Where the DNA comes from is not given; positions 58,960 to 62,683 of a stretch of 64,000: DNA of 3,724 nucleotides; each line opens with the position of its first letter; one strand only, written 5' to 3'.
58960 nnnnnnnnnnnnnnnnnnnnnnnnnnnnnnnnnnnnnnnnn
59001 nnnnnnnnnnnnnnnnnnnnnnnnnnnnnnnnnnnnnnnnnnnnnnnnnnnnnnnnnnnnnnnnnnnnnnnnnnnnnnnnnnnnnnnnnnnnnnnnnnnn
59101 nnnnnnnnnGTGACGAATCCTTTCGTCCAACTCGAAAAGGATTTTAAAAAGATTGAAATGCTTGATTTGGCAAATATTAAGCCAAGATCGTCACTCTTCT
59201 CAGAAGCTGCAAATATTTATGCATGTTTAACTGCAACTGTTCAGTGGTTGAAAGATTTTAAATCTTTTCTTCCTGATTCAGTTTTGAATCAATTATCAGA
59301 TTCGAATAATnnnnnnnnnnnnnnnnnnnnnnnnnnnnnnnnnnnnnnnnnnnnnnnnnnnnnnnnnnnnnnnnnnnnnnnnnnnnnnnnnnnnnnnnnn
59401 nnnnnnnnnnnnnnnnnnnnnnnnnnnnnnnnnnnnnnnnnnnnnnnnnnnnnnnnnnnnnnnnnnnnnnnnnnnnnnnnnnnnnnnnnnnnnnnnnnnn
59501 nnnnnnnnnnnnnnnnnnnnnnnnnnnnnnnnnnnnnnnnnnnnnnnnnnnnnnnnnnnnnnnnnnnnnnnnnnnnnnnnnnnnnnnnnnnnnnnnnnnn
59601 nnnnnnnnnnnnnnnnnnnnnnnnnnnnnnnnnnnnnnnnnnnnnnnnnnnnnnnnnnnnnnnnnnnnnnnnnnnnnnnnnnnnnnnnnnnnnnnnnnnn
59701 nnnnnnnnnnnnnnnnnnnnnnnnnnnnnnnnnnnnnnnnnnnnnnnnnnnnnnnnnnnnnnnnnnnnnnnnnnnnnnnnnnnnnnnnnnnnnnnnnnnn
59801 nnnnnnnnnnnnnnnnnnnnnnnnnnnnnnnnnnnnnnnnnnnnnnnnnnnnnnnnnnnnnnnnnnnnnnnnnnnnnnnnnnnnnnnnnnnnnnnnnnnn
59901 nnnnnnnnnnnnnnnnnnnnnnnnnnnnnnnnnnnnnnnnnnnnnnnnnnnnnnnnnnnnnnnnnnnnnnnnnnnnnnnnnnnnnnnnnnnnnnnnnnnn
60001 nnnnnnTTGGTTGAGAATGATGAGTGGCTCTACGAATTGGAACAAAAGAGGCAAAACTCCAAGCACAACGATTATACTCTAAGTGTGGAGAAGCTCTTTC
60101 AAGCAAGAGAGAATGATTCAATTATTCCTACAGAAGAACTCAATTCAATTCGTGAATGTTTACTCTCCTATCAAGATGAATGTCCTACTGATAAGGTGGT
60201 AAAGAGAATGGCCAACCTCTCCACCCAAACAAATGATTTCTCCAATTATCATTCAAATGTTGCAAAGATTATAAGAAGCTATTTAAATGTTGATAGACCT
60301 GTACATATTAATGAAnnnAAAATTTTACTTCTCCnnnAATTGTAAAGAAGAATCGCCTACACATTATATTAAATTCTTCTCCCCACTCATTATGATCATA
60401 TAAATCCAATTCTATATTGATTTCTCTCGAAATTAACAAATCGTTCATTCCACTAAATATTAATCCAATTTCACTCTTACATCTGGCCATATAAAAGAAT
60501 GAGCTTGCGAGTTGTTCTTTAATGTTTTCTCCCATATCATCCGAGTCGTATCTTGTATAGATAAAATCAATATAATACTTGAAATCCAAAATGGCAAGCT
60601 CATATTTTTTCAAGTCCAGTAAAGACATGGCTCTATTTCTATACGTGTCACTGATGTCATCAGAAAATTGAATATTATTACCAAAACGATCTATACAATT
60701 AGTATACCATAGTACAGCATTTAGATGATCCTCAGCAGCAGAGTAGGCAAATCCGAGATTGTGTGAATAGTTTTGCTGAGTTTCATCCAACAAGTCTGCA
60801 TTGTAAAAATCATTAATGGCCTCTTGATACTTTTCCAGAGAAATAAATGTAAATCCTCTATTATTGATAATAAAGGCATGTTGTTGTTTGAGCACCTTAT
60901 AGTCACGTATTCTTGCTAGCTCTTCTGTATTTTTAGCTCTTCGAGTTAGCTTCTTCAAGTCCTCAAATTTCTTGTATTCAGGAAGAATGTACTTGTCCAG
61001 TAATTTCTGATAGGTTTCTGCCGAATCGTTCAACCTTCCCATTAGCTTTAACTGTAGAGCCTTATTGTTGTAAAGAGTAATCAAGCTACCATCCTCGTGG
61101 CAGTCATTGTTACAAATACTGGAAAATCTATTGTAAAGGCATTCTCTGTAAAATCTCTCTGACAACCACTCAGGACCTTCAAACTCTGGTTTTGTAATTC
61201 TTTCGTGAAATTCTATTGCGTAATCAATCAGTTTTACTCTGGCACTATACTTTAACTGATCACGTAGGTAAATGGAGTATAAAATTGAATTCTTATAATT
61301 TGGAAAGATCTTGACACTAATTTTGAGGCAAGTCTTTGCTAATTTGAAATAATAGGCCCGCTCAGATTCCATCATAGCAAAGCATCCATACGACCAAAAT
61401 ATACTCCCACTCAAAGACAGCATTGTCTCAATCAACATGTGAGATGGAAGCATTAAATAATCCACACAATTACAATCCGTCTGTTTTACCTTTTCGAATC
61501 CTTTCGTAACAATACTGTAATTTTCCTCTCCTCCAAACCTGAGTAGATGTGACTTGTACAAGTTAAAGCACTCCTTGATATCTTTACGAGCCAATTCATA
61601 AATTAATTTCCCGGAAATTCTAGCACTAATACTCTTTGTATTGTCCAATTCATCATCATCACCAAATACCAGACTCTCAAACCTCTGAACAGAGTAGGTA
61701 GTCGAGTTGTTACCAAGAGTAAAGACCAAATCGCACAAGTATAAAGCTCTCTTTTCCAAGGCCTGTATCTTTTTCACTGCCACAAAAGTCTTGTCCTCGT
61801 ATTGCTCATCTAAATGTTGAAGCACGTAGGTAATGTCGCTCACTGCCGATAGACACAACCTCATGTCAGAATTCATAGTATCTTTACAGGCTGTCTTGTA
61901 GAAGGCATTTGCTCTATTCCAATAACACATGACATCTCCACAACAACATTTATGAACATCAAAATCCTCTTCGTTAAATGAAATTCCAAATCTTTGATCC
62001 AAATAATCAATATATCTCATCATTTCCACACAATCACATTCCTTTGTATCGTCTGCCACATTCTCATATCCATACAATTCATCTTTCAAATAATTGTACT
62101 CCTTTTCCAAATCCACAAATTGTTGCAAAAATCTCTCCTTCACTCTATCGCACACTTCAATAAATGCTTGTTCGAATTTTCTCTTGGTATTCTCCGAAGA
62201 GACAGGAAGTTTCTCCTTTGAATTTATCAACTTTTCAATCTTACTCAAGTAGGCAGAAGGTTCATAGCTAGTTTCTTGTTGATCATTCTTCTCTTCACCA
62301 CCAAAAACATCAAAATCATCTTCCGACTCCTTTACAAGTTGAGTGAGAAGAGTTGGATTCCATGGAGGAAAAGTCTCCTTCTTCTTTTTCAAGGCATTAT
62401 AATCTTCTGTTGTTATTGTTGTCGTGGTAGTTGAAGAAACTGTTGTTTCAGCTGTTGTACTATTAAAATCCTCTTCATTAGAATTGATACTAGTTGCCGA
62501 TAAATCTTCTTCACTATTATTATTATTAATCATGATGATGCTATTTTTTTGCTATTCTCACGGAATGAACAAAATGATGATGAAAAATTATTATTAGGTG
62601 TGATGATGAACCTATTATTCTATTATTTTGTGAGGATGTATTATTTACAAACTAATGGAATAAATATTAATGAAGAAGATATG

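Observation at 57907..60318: ACG-like receptor cyclase whose catalytic domain appears to have lost canonical class III catalytic residues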

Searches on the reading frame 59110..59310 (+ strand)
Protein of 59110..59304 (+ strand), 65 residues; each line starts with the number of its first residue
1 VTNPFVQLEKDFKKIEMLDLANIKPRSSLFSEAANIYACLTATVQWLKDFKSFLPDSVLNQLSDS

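Call 17: search_protein_families(library=pfam, proteins=[window:59110-59304:+], max_evalue=10)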
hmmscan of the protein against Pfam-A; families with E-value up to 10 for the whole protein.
seq(65 aa): 0 families

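Call 70: search_solved_structures(query=A4, max_evalue=10, show_alignments=3)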
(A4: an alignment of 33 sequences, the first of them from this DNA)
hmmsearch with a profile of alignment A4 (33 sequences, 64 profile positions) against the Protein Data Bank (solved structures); distinct sequences matched with E-value up to 10: 4.
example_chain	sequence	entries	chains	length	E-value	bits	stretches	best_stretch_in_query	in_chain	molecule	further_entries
8i03_B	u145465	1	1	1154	0.12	15.8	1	20-55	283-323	Paired amphipathic helix protein pst3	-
6xaw_A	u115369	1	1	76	0.37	14.2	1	28-53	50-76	Transcriptional regulatory protein SIN3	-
1cfr_A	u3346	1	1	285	0.7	13.3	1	17-51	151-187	RESTRICTION ENDONUCLEASE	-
8j07_n9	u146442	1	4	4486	1.2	12.5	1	17-61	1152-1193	Dynein axonemal heavy chain 9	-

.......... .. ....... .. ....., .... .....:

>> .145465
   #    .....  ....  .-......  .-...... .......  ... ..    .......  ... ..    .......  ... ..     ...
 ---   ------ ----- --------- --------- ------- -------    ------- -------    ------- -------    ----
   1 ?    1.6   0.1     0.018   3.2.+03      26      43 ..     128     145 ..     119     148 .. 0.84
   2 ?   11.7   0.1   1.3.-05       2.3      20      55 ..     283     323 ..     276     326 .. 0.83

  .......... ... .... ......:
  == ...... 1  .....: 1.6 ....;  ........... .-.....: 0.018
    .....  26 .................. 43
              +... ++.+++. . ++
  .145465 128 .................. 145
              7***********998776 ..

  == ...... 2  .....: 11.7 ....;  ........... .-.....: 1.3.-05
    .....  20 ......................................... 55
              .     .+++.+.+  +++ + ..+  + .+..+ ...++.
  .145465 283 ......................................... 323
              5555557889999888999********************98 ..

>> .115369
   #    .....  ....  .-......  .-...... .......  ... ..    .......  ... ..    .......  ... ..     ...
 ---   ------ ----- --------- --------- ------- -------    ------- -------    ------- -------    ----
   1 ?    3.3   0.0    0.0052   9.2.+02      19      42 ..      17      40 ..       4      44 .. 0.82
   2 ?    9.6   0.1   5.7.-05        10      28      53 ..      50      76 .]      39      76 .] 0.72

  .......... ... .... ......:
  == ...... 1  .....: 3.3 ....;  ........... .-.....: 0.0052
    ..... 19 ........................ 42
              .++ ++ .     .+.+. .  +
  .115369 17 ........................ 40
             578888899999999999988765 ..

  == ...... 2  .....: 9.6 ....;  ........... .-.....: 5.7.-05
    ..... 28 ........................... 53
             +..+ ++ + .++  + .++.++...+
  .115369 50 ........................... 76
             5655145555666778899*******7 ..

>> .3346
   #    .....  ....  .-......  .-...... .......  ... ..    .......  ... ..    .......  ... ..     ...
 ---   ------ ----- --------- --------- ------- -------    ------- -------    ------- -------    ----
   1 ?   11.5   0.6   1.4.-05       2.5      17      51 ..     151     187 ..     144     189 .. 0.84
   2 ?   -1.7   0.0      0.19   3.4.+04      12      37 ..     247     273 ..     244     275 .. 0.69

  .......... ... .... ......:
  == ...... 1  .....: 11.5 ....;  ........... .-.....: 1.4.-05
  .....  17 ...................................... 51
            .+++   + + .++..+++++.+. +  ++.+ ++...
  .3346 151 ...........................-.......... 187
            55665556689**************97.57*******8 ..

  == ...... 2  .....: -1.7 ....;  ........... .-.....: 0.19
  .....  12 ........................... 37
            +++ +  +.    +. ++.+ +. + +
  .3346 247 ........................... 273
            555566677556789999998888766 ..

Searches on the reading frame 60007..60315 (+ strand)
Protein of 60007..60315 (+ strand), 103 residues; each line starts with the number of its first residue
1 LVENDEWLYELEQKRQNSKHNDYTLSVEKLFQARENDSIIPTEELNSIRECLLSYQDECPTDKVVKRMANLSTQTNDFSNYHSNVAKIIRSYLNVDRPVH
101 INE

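Call 17: search_protein_families(library=pfam, proteins=[window:60007-60315:+], max_evalue=10)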
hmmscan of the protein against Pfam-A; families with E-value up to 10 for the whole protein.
seq(103 aa): 4 families
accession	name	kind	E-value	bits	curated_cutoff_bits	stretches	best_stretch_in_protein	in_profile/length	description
PF10806.13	SAM35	-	0.011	16.5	22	1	5-59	36-90/125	SAM35, subunit of SAM coomplex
PF17075.10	RRT14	-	0.029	14.9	27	1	27-84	118-173/196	Regular of rDNA transcription protein 14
PF09261.16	Alpha-mann_mid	-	0.073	13.6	31.1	1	12-56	12-57/96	Alpha mannosidase middle domain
PF20570.3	DUF6779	-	0.11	13.6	28.1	1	4-52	35-80/108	Domain of unknown function (DUF6779)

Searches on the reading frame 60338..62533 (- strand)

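Call 22: search_protein_families(library=pfam, proteins=[window:60338-62533:-], max_evalue=0.001)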
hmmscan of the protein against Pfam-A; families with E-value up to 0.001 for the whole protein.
window:60338-62533:- (732 aa): 3 families
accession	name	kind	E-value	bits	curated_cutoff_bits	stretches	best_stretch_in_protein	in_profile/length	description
PF00515.34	TPR_1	-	3.4e-08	33.4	27.8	0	557-579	5-27/34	Tetratricopeptide repeat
PF13424.12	TPR_12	-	0.0001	22.8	30.1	0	591-648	7-65/77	Tetratricopeptide repeat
PF07719.23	TPR_2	-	0.00086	19.7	27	0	630-652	3-25/34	Tetratricopeptide repeat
